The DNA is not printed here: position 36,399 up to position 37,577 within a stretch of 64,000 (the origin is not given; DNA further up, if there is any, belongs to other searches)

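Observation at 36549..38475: Two-gene operon of uncharacterised proteins: GSCFA-family protein plus a 292-aa conserved hypothetical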

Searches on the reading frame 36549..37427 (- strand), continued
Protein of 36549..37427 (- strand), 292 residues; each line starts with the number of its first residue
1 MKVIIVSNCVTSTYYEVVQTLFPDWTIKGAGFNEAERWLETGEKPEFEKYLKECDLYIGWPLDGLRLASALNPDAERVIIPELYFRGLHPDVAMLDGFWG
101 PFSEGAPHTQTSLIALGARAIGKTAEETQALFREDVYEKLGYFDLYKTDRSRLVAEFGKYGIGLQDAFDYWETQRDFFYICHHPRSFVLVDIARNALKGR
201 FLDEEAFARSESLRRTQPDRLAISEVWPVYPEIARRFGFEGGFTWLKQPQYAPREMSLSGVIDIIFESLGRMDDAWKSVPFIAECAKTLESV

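Call 59: search_solved_structures(query=A3, max_evalue=0.01, show_alignments=1)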
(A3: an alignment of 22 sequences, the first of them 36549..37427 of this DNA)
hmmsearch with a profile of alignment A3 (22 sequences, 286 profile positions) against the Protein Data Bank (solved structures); distinct sequences matched with E-value up to 0.01: 1.
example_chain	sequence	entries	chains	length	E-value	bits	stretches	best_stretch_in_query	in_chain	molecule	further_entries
4bqn_A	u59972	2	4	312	1.9e-07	33.6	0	160-231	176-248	CAPSULAR POLYSACCHARIDE BIOSYNTHESIS PROTEIN | PUTATIVE CAPSULAR POLYSACCHARIDE BIOSYNTHESIS PROTEIN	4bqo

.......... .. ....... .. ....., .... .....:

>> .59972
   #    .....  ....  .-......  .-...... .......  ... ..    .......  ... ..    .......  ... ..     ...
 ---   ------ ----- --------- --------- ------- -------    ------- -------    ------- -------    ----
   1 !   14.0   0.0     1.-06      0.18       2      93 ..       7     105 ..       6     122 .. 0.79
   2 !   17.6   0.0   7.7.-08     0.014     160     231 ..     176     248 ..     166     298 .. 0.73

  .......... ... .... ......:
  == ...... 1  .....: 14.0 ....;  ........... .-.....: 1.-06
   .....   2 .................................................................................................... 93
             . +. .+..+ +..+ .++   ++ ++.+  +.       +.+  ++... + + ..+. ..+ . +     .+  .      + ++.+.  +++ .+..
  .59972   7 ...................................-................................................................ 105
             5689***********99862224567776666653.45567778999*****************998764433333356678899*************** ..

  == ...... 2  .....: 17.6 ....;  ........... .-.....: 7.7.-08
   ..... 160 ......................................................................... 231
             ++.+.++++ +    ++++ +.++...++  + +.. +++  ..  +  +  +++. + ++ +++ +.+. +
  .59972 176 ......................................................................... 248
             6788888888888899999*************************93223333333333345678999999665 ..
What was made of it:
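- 37401..37403 (-): Codon for Cys9 of the WcbI-like protein, the equivalent of WcbI Cys14. The profile alignment to 4bqn places WcbI 'YGSC14Q' on the invariant Cys (call 59).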

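Call 66: find_encoding_contigs(protein=P0020, flank=8000, max_places=1)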
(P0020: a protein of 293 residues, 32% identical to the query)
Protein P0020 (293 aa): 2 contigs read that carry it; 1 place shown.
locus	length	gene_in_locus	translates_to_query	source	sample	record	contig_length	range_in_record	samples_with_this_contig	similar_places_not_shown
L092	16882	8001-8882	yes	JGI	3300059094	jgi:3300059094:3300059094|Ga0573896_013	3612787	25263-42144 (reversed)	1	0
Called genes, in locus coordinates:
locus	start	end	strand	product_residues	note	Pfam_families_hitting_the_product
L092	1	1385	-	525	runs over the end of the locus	PF06253:MTTB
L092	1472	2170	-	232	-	PF00702:Hydrolase, PF12710:HAD (weak), PF13419:HAD_2, PF13242:Hydrolase_like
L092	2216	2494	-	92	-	PF12096:DUF3572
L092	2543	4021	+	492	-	PF00990:GGDEF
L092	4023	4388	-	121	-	PF01219:DAGK_prokar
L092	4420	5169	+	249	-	PF03006:HlyIII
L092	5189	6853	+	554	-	PF05977:MFS_3, PF07690:MFS_1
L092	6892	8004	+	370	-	PF08885:GSCFA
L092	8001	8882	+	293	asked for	PF18588:WcbI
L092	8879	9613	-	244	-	PF01435:Peptidase_M48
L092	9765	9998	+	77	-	-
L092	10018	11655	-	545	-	PF00732:GMC_oxred_N, PF00890:FAD_binding_2 (faint), PF01266:DAO (faint), PF05199:GMC_oxred_C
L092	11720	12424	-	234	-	PF09347:DUF1989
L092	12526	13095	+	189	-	PF00881:Nitroreductase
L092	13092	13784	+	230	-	PF07264:EI24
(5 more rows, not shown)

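Call 67: find_encoding_contigs(protein=P0022, flank=8000, max_places=1)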
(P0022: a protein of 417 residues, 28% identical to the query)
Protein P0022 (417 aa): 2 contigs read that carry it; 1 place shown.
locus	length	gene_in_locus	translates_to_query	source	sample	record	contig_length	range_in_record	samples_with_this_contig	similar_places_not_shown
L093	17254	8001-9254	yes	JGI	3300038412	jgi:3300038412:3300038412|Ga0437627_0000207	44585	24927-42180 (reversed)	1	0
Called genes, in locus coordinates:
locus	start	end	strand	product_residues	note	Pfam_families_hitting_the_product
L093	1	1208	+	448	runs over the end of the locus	PF25371:DUF7884, PF02353:CMAS, PF13489:Methyltransf_23, PF05175:MTS (weak), PF08241:Methyltransf_11, PF08242:Methyltransf_12, PF13649:Methyltransf_25, PF13847:Methyltransf_31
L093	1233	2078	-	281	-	PF06629:MipA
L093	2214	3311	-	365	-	PF03150:CCP_MauG, PF00034:Cytochrom_C (weak)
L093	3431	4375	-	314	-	PF00106:adh_short, PF08659:KR, PF13561:adh_short_C2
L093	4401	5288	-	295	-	PF05368:NmrA, PF13460:NAD_binding_10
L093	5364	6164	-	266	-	PF00196:GerE, PF08281:Sigma70_r4_2 (weak), PF13211:DUF4019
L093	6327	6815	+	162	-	PF00903:Glyoxalase, PF18029:Glyoxalase_6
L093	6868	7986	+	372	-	PF08885:GSCFA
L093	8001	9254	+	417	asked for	PF18588:WcbI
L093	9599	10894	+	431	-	PF00067:p450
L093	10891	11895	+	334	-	PF13469:Sulfotransfer_3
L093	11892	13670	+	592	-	PF00501:AMP-binding, PF23024:AMP-dom_DIP2-like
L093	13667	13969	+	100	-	PF00550:PP-binding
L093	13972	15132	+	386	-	PF00201:UDPGT, PF04101:Glyco_tran_28_C, PF06722:EryCIII-like_C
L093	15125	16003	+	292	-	-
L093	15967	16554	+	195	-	PF00583:Acetyltransf_1, PF13444:Acetyltransf_5 (weak), PF21926:FeeM, PF13508:Acetyltransf_7 (weak)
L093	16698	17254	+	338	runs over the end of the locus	PF26061:DUF8021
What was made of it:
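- One sits beside a natural-product-like cluster (call 67). One pair lies beside P450, sulfotransferase, AMP-binding, carrier-protein and glycosyltransferase genes (call 67).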

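Call 69: search_protein_families(library=pfam, proteins=[L093:8001-9254:+], max_evalue=0.01)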
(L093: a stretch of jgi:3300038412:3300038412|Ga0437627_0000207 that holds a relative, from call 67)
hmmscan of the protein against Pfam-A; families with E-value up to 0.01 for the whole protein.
L093:8001-9254:+ (417 aa): 5 families
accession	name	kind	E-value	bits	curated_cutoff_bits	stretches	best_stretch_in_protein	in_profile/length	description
PF18588.6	WcbI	-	1.3e-23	84.2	29.2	1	136-335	2-202/205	Polysaccharide biosynthesis enzyme WcbI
PF14559.12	TPR_19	-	0.00014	22.6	25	1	61-99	8-46/68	Tetratricopeptide repeat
PF13432.12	TPR_16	-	0.0013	19.5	32.7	1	60-100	13-52/65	Tetratricopeptide repeat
PF07719.23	TPR_2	-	0.0028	18.1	27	0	78-100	1-23/34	Tetratricopeptide repeat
PF00515.34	TPR_1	-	0.0045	17.2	27.8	0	79-100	2-23/34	Tetratricopeptide repeat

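Call 72: find_related_loci(query=A1, collection=metagenome_contigs, flank=4000)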
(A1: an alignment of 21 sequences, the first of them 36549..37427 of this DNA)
Query A1 (292 aa) in metagenome_contigs; peptide patterns used: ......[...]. (x = any residue, [..] = any of these).
218 stretches matched a pattern; 170 encode a relative of the query (tblastn E <= 1e-3); the best 80 are kept; 80 distinct loci.
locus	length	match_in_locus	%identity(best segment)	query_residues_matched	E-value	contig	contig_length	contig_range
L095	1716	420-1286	52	1-289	6e-102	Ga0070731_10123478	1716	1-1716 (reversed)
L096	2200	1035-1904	33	1-289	1e-46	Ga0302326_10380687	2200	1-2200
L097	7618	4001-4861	31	1-290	8e-46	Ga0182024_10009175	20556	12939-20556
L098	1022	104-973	31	1-289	4e-45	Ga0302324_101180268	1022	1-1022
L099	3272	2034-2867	31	1-274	2e-42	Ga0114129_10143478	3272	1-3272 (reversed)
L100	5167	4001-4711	33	1-241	4e-38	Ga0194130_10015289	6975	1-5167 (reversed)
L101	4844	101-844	32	45-291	2e-33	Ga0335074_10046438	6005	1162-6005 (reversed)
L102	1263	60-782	29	1-245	8e-28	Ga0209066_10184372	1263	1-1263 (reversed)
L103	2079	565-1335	30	3-267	4e-27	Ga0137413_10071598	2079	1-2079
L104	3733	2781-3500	30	3-245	1e-24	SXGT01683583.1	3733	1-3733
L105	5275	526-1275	30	1-249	3e-24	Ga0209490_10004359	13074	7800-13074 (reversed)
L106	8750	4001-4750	30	1-249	3e-24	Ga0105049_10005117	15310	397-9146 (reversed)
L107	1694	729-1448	32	3-245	3e-24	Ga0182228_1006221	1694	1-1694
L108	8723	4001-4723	28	1-248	6e-24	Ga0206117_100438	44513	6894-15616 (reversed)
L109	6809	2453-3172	30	3-245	7e-24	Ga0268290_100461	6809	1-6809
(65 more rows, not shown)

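Call 88: search_protein_representatives(alignment_id=A1)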
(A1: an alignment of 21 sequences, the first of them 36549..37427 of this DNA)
Query: 21 sequences, 511 profile positions. Proteins with E-value up to 0.001 (for the whole library): 2575; up to 1e-10: 1599; up to 1e-30: 880. The best 150 are listed.
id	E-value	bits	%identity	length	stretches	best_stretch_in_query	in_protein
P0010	1.3e-243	825.9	-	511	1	1-511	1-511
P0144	2.1e-202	689.9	-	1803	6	11-509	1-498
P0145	1.9e-135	469.1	-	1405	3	2-276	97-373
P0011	6.8e-135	467.2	-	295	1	1-292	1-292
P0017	4.6e-121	421.6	-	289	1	1-291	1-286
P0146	2.3e-113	396.2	-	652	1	1-508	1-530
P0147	6.9e-105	368.2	-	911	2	1-302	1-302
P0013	4.8e-98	345.6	-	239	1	1-235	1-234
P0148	1.1e-93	331.3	-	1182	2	5-303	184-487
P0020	2.5e-93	330.1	-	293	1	1-295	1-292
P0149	1.1e-86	308.2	-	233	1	280-509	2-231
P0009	2.4e-85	303.7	-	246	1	1-174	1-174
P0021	2.0e-84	300.7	-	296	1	1-295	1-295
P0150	7.4e-84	298.8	-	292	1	1-291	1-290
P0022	2.9e-83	296.9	-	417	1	2-292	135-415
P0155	3.3e-79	283.5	-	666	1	1-270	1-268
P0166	2.0e-69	251.2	-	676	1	2-286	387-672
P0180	6.8e-61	223.1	-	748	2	3-292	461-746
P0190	7.6e-58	213.0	-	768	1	1-292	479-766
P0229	1.1e-54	202.5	-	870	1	2-292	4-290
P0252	4.7e-53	197.2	-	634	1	2-292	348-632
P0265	1.4e-52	195.6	-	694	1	2-292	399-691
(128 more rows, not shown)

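Call 89: search_protein_families(library=pfam, proteins=[P0166, P0265, P0252, P0190, P0180, P0145, P0148, P0229, P0155, P0147], max_evalue=0.00001)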
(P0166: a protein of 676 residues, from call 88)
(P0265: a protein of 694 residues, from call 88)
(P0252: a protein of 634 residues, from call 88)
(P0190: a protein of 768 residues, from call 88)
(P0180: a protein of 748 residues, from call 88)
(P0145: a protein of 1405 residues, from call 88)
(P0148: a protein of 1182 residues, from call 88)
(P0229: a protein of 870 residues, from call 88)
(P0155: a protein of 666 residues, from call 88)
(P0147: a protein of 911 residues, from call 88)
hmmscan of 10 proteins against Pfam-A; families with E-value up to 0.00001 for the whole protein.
P0166 (676 aa): 2 families
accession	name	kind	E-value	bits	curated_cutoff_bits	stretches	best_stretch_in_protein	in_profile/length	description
PF08885.17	GSCFA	-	8.5e-50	170.1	25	1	42-302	2-237/237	GSCFA family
PF18588.6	WcbI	-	5.3e-13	49.5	29.2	1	388-577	2-192/205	Polysaccharide biosynthesis enzyme WcbI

P0265 (694 aa): 2 families
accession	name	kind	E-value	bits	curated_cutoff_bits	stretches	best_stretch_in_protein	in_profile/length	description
PF18588.6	WcbI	-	1.3e-26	93.9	29.2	1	400-601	2-202/205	Polysaccharide biosynthesis enzyme WcbI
PF01522.26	Polysacc_deac_1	-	2.6e-19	69.8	23.1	1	164-268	5-107/124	Polysaccharide deacetylase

P0252 (634 aa): 2 families
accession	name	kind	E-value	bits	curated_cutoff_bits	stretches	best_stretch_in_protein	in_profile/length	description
PF18588.6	WcbI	-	4.3e-27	95.6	29.2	1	349-549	2-204/205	Polysaccharide biosynthesis enzyme WcbI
PF13428.12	TPR_14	-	2.4e-06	28.1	23.5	0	185-226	2-43/44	Tetratricopeptide repeat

P0190 (768 aa): 10 families
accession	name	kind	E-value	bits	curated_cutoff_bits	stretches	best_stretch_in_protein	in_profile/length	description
PF18588.6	WcbI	-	1.2e-28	100.6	29.2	1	481-684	2-203/205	Polysaccharide biosynthesis enzyme WcbI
PF13428.12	TPR_14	-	7e-18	63.8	23.5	0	76-115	3-42/44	Tetratricopeptide repeat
PF14559.12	TPR_19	-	9.1e-17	61.6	25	0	393-446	6-59/68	Tetratricopeptide repeat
PF13432.12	TPR_16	-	1.9e-15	57.4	32.7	0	384-437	3-55/65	Tetratricopeptide repeat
PF23914.1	TPR_CcmH_CycH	-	1.6e-12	48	42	0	100-211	42-156/158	Cytochrome c-type biogenesis protein H TPR domain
PF13431.12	TPR_17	-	5.2e-11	42.3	24.4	0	100-128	5-33/34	Tetratricopeptide repeat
PF07719.23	TPR_2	-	4.5e-10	39.3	27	0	413-445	2-34/34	Tetratricopeptide repeat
PF03704.23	BTAD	-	1e-07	32.9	22.1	0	377-446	61-130/146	Bacterial transcriptional activator domain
PF13174.12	TPR_6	-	2.9e-07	31.1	26.3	0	380-409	2-31/33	Tetratricopeptide repeat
PF13414.12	TPR_11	-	5.2e-07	29.7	26.8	0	420-448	2-30/42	TPR repeat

P0180 (748 aa): 16 families
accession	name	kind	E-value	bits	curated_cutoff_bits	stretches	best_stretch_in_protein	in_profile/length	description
PF13428.12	TPR_14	-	3.9e-27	92.4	23.5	0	134-173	3-42/44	Tetratricopeptide repeat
PF18588.6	WcbI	-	2.1e-26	93.3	29.2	1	461-664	2-203/205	Polysaccharide biosynthesis enzyme WcbI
PF14559.12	TPR_19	-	6.6e-25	87.7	25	0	384-421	8-45/68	Tetratricopeptide repeat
PF07719.23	TPR_2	-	1.7e-23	81.2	27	0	168-199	3-34/34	Tetratricopeptide repeat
PF23914.1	TPR_CcmH_CycH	-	3.9e-18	66.2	42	1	90-196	42-151/158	Cytochrome c-type biogenesis protein H TPR domain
PF00515.34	TPR_1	-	4.9e-15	55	27.8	0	168-198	3-33/34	Tetratricopeptide repeat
PF13414.12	TPR_11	-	1.8e-14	53.6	26.8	0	309-338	2-31/42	TPR repeat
PF13432.12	TPR_16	-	2.3e-14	53.9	32.7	0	274-334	3-64/65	Tetratricopeptide repeat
PF13431.12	TPR_17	-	2.5e-14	52.7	24.4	0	390-421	2-33/34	Tetratricopeptide repeat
PF13429.12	TPR_15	-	6.8e-12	45.8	26.2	1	283-428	128-275/280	Tetratricopeptide repeat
PF13174.12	TPR_6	-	2.6e-09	37.6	26.3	0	406-429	5-28/33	Tetratricopeptide repeat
PF13181.12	TPR_8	-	3.7e-09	36.5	25.7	0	302-334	2-34/34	Tetratricopeptide repeat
PF13424.12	TPR_12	-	6.4e-09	36.3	30.1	0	269-319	4-63/77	Tetratricopeptide repeat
PF13176.12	TPR_7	-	1.5e-07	31.4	27.9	0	404-431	2-29/36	Tetratricopeptide repeat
PF03704.23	BTAD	-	9.5e-07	29.7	22.1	0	120-193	50-123/146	Bacterial transcriptional activator domain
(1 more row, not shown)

P0145 (1405 aa): 3 families
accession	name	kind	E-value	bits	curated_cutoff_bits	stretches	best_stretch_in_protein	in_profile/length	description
PF18588.6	WcbI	-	2e-73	246.9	29.2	3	97-298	1-202/205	Polysaccharide biosynthesis enzyme WcbI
PF08885.17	GSCFA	-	9.3e-51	173.3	25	1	1095-1365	1-237/237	GSCFA family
PF13946.11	DUF4214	-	9.8e-11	42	23.2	1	24-70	24-71/72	Domain of unknown function (DUF4214)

P0148 (1182 aa): 3 families
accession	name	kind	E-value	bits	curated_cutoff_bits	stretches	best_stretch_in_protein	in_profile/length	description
PF08885.17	GSCFA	-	5.3e-49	167.5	25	1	872-1142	1-237/237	GSCFA family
PF18588.6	WcbI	-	4.7e-48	164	29.2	2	183-384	3-203/205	Polysaccharide biosynthesis enzyme WcbI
PF13946.11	DUF4214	-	9.7e-18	64.4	23.2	2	20-66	23-70/72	Domain of unknown function (DUF4214)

P0229 (870 aa): 2 families
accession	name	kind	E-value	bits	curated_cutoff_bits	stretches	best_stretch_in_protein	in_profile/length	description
PF18588.6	WcbI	-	3.8e-26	92.5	29.2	1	5-207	2-204/205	Polysaccharide biosynthesis enzyme WcbI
PF04577.19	Glyco_transf_61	-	1.8e-17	64.3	27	1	636-812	1-137/137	Glycosyltransferase 61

P0155 (666 aa): 1 family
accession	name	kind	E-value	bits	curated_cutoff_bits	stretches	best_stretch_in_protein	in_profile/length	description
PF18588.6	WcbI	-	4.3e-17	62.9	29.2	1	70-196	71-197/205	Polysaccharide biosynthesis enzyme WcbI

P0147 (911 aa): 4 families
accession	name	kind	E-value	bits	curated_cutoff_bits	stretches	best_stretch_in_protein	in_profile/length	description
PF13428.12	TPR_14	-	1.4e-13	50.4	23.5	0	624-661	7-44/44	Tetratricopeptide repeat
PF14559.12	TPR_19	-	8e-12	45.7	25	0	599-654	6-61/68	Tetratricopeptide repeat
PF18588.6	WcbI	-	6.6e-10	39.4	29.2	1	64-196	66-196/205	Polysaccharide biosynthesis enzyme WcbI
PF23914.1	TPR_CcmH_CycH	-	2.3e-06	28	42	0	381-441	90-150/158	Cytochrome c-type biogenesis protein H TPR domain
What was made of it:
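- One WcbI-like protein is fused to a CE4 polysaccharide deacetylase domain (call 89).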
